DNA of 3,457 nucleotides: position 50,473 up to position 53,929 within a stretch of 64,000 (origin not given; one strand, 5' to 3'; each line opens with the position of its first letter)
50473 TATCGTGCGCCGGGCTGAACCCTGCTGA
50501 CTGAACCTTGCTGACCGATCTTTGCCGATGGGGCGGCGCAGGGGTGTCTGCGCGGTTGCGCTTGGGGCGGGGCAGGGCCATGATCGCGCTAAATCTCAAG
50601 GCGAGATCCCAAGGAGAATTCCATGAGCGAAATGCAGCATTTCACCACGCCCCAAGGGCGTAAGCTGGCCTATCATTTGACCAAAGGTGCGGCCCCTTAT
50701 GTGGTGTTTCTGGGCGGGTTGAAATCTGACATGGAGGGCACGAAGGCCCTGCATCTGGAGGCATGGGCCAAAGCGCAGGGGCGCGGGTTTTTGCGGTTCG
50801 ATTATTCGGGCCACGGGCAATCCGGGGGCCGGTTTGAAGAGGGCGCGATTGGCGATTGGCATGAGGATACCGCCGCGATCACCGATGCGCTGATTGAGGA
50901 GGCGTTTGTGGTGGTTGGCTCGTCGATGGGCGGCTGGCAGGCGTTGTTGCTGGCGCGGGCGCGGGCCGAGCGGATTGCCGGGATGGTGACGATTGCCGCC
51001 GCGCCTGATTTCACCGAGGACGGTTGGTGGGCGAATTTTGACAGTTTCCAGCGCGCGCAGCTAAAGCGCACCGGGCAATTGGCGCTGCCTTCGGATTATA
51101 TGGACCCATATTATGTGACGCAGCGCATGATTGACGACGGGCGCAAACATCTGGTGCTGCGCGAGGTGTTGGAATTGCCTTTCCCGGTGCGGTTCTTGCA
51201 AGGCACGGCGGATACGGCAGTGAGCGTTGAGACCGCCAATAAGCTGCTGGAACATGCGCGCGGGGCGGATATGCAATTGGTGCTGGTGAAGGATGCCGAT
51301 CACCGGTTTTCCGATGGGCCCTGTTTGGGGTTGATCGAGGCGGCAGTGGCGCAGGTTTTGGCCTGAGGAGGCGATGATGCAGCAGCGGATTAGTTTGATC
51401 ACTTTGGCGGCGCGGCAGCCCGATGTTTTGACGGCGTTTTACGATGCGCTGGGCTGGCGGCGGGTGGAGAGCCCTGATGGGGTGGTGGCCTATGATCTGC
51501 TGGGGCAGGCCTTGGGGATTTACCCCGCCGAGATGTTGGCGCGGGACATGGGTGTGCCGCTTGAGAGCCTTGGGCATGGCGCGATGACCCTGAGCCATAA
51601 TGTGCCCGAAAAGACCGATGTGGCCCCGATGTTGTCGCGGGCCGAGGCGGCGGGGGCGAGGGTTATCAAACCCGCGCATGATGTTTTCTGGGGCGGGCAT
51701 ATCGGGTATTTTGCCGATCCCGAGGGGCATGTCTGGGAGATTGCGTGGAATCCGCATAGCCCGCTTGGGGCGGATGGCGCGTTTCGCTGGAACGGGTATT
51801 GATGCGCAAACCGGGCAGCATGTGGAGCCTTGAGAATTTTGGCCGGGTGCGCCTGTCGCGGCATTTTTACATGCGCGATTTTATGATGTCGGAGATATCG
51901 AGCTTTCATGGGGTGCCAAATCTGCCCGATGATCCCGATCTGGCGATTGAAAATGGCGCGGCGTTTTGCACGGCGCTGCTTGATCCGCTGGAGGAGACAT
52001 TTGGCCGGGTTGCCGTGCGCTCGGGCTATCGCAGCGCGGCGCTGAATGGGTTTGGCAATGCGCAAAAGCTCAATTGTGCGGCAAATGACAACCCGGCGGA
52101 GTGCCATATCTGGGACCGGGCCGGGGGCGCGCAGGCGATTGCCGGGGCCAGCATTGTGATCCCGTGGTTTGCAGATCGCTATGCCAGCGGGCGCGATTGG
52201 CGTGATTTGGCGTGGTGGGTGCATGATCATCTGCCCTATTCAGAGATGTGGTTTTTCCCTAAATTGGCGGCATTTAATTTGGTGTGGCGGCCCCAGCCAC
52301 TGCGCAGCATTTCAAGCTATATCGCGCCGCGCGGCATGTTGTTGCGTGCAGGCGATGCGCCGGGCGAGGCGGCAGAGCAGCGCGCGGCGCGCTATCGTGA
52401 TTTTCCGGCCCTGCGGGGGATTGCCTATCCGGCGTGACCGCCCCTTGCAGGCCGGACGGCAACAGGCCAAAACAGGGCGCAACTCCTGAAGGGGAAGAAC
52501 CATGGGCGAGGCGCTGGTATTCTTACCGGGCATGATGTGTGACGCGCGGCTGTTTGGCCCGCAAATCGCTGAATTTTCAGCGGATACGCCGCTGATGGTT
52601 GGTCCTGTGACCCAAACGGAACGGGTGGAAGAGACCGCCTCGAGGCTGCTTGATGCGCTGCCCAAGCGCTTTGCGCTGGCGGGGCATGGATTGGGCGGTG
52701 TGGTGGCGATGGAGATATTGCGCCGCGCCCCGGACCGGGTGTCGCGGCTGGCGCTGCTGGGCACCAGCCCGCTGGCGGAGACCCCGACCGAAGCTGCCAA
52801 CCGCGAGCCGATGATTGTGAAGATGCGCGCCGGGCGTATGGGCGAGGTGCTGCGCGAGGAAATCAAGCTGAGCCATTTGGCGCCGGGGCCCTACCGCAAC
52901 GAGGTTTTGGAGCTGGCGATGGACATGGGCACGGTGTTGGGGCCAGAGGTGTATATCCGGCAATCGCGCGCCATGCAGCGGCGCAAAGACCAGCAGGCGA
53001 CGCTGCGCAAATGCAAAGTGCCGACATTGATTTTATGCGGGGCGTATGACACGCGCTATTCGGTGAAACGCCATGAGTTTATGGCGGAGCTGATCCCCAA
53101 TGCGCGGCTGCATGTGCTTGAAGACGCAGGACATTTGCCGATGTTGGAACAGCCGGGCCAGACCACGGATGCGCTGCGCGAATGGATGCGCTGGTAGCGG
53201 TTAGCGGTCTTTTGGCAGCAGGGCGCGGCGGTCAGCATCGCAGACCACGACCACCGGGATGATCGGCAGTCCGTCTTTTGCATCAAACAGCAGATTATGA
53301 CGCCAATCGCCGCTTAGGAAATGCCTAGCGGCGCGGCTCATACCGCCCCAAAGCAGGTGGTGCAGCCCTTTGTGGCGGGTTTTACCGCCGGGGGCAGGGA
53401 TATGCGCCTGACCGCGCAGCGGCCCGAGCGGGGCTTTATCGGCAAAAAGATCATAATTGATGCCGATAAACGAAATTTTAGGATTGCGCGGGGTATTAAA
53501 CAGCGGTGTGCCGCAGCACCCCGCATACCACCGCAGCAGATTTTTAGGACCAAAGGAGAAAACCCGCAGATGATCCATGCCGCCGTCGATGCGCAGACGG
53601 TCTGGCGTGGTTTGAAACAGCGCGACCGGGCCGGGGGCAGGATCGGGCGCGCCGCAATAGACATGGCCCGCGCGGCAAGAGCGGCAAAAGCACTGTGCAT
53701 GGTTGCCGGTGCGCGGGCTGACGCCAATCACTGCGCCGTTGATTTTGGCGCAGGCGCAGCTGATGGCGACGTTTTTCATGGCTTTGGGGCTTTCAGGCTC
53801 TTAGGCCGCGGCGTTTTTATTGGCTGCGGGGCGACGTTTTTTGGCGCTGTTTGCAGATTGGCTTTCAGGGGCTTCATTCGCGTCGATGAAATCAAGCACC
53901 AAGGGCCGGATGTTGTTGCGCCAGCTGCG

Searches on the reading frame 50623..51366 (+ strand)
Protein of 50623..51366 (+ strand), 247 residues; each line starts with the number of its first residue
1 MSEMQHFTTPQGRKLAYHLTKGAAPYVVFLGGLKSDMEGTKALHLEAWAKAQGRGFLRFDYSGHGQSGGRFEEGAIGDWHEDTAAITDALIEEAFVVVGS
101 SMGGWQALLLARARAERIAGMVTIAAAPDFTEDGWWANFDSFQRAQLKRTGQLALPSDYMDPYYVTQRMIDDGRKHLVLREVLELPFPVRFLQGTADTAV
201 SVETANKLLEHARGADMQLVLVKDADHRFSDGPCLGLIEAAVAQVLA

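Call 41: search_protein_families(library=pfam, proteins=[window:50623-51366:+], max_evalue=0.001)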
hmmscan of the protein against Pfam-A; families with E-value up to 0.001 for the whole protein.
window:50623-51366:+ (247 aa): 5 families
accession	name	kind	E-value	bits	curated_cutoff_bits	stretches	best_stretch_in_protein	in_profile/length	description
PF12146.15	Hydrolase_4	-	1.2e-15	57.9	27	1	44-133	22-116/239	Serine aminopeptidase, S33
PF12697.13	Abhydrolase_6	-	3.7e-11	44.5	26.3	1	48-228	20-205/217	Alpha/beta hydrolase family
PF00561.26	Abhydrolase_1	-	6.5e-11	42.8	25.8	1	51-149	26-130/245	alpha/beta hydrolase fold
PF20408.4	Abhydrolase_11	-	6.5e-05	23.2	27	0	52-123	30-104/193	Alpha/beta hydrolase domain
PF02129.25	Peptidase_S15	-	0.00092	19.4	23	0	38-146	35-147/262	X-Pro dipeptidyl-peptidase (S15 family)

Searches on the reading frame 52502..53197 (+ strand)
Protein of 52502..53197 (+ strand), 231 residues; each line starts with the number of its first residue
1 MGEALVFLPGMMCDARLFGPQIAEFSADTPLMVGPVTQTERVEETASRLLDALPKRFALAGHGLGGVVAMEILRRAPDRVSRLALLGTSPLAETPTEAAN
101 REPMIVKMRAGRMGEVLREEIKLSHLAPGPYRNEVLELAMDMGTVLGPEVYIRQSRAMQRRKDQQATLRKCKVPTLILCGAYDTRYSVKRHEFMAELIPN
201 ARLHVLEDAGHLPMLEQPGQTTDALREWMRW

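Call 41: search_protein_families(library=pfam, proteins=[window:52502-53197:+], max_evalue=0.001)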
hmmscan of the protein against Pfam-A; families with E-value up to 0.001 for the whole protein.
window:52502-53197:+ (231 aa): 4 families
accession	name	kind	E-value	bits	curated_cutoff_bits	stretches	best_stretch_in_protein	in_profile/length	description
PF12697.13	Abhydrolase_6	-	9.7e-13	49.7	26.3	1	26-221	32-214/217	Alpha/beta hydrolase family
PF00561.26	Abhydrolase_1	-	2e-12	47.8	25.8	2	158-217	194-244/245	alpha/beta hydrolase fold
PF12146.15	Hydrolase_4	-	8.1e-08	32.3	27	1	56-217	77-238/239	Serine aminopeptidase, S33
PF00975.26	Thioesterase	-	0.0005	20.8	26.4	1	43-110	53-120/226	Thioesterase domain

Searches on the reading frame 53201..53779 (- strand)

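Call 41: search_protein_families(library=pfam, proteins=[window:53201-53779:-], max_evalue=0.001)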
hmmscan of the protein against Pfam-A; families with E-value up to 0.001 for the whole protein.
window:53201-53779:- (192 aa): 2 families
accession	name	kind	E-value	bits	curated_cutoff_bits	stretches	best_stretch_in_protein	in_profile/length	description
PF19648.5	DUF6151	-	1.9e-17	64.2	27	1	2-112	3-115/188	Family of unknown function (DUF6151)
PF04828.22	GFA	-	4.6e-05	23.9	24.3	1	5-120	3-107/115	Glutathione-dependent formaldehyde-activating enzyme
